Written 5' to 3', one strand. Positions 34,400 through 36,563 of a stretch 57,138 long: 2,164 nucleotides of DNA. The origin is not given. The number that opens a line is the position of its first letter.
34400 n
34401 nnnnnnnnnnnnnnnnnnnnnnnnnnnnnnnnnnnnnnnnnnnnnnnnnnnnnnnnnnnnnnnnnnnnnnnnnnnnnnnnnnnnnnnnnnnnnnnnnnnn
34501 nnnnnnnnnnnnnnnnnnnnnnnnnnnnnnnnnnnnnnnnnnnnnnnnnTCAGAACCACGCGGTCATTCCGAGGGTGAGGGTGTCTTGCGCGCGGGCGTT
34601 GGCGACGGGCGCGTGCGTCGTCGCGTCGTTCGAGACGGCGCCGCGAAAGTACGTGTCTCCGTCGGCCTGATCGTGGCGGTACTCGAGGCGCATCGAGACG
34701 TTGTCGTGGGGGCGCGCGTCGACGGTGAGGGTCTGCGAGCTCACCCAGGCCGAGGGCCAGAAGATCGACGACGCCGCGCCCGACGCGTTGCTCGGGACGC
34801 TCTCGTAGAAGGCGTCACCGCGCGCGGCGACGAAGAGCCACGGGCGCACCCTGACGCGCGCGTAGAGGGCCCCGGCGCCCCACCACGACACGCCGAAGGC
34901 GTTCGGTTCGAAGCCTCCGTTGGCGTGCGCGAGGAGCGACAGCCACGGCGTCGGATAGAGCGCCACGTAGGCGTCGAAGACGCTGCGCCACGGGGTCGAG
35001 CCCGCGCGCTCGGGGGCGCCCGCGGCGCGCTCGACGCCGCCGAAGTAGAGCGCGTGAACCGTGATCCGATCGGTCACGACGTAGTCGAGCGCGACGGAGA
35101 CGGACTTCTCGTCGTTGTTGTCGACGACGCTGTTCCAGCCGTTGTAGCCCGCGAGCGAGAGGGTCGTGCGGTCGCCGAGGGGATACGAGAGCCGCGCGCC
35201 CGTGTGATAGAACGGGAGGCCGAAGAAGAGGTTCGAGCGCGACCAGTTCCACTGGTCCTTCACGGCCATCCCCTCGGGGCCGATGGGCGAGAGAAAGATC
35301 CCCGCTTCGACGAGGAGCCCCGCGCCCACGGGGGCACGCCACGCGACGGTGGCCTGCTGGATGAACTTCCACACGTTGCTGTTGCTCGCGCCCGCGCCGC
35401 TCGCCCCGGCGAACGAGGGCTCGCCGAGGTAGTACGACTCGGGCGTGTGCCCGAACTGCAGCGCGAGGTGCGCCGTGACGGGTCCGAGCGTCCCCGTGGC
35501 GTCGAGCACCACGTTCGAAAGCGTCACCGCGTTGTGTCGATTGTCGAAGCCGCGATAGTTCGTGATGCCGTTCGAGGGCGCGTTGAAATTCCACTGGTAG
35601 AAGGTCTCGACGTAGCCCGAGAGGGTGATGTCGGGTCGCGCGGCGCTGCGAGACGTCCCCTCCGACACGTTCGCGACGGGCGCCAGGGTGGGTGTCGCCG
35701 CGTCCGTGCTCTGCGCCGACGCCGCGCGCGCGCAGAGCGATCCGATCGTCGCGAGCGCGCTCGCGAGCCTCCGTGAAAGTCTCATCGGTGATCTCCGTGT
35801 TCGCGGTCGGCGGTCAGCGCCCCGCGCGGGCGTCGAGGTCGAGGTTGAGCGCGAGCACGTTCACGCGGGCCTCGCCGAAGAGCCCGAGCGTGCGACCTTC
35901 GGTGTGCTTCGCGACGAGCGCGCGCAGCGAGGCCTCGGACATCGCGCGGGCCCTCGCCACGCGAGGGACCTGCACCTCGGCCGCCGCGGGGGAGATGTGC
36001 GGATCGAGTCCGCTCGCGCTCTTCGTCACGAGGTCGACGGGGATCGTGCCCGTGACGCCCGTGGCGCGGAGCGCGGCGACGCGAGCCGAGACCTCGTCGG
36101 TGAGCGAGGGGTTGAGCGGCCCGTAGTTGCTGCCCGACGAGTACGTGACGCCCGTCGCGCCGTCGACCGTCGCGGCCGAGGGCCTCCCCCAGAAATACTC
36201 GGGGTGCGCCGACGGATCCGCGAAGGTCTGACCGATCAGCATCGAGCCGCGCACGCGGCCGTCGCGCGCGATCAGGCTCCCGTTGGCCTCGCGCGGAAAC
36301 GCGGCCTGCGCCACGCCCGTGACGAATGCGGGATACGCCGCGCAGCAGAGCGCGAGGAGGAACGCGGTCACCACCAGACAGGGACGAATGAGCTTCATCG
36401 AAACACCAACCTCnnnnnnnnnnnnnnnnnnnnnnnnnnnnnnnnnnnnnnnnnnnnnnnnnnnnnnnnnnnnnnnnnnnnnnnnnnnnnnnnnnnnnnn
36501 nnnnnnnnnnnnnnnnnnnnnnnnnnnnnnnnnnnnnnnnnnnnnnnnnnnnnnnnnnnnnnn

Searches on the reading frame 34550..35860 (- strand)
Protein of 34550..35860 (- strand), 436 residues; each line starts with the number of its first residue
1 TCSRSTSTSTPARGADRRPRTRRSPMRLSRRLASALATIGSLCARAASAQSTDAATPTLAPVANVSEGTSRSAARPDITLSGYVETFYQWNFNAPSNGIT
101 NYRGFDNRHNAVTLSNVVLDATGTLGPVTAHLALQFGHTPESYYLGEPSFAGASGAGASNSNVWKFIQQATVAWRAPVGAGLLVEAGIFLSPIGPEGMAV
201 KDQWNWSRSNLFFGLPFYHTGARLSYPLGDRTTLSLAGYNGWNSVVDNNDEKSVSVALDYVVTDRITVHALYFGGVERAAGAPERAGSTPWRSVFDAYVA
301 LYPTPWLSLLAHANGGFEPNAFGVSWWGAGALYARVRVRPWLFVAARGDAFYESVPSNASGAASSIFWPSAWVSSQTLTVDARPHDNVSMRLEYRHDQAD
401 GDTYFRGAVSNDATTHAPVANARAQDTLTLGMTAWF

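Call 49: search_protein_families(library=pfam, proteins=[window:34550-35860:-], max_evalue=0.001)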
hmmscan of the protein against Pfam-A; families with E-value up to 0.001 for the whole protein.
window:34550-35860:- (436 aa): 1 family
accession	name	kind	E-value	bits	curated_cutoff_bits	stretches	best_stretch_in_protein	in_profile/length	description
PF07642.17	BBP2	-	8e-58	196.7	26.2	1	78-432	2-335/339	Putative beta-barrel porin-2, OmpL-like. bbp2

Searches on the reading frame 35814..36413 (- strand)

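Call 49: search_protein_families(library=pfam, proteins=[window:35814-36413:-], max_evalue=0.001)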
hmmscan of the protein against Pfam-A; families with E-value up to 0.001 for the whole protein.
window:35814-36413:- (199 aa): 1 family
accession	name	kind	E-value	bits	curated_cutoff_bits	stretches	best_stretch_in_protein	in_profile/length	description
PF02669.20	KdpC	-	2.8e-68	229.7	24.1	1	10-194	2-181/182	K+-transporting ATPase, c chain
